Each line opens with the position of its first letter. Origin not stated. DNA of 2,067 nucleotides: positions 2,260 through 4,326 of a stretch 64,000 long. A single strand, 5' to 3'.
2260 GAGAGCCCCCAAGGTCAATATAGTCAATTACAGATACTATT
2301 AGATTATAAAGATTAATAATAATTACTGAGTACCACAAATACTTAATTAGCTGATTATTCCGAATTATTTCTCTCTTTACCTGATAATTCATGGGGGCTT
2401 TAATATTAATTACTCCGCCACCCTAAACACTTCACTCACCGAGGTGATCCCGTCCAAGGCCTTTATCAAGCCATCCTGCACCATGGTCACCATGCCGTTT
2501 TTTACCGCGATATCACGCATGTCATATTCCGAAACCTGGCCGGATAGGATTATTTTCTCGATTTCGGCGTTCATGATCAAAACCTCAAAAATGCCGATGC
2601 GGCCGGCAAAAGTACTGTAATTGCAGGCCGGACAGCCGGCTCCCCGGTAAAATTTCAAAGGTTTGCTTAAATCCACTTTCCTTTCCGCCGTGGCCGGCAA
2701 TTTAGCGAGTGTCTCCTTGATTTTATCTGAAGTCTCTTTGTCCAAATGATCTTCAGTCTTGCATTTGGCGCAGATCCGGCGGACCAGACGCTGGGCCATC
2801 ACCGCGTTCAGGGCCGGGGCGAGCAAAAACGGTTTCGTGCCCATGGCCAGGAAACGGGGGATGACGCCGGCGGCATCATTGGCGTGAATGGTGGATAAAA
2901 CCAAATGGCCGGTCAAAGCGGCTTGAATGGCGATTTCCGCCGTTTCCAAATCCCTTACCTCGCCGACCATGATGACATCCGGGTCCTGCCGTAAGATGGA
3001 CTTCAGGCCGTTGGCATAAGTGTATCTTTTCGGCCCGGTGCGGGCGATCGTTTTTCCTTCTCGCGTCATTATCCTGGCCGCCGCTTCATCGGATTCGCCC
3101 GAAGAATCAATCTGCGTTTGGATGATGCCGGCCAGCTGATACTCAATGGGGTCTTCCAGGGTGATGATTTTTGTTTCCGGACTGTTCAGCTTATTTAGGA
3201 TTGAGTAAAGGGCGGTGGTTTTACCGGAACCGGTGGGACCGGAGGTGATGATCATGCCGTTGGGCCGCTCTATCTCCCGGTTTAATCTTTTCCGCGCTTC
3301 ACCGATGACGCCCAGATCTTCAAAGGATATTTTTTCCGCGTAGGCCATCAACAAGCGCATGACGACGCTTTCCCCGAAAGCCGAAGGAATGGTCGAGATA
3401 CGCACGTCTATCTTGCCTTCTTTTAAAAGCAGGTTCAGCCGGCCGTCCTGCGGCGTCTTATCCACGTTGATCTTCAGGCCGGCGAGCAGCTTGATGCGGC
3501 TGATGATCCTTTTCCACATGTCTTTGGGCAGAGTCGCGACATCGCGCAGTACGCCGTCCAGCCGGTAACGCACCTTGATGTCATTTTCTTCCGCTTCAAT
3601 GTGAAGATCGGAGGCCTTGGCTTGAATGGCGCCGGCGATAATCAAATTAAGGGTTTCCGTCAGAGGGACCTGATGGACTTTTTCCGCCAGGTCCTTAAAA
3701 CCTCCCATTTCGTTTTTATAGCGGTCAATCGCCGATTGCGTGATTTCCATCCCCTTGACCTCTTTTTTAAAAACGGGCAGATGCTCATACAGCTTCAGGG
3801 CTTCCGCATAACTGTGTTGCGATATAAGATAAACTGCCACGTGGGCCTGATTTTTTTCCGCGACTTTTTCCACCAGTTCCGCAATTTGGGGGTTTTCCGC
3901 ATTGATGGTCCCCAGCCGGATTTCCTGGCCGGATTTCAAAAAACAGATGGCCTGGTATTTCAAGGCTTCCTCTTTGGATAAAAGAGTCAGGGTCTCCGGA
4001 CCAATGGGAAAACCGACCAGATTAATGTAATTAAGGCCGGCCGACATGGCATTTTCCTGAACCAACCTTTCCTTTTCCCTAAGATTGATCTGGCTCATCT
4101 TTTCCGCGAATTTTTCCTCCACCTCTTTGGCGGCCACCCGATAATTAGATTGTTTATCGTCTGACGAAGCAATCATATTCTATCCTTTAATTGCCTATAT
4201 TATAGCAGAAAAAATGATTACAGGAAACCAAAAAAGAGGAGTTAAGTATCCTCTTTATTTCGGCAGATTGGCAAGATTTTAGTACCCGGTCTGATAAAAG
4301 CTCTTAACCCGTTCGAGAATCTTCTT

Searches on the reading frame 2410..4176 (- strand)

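Call 77: search_protein_families(library=pfam, proteins=[window:2410-4176:-], max_evalue=0.0001)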
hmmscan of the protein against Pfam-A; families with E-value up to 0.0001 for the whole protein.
window:2410-4176:- (588 aa): 2 families
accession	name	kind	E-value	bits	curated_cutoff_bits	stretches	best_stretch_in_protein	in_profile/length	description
PF00437.27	T2SSE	-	4.5e-120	401.1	24.9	1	168-585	4-370/370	Type II/IV secretion system protein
PF05157.20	MshEN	-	4.3e-05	23.9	23.1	1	47-131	2-84/90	MshEN domain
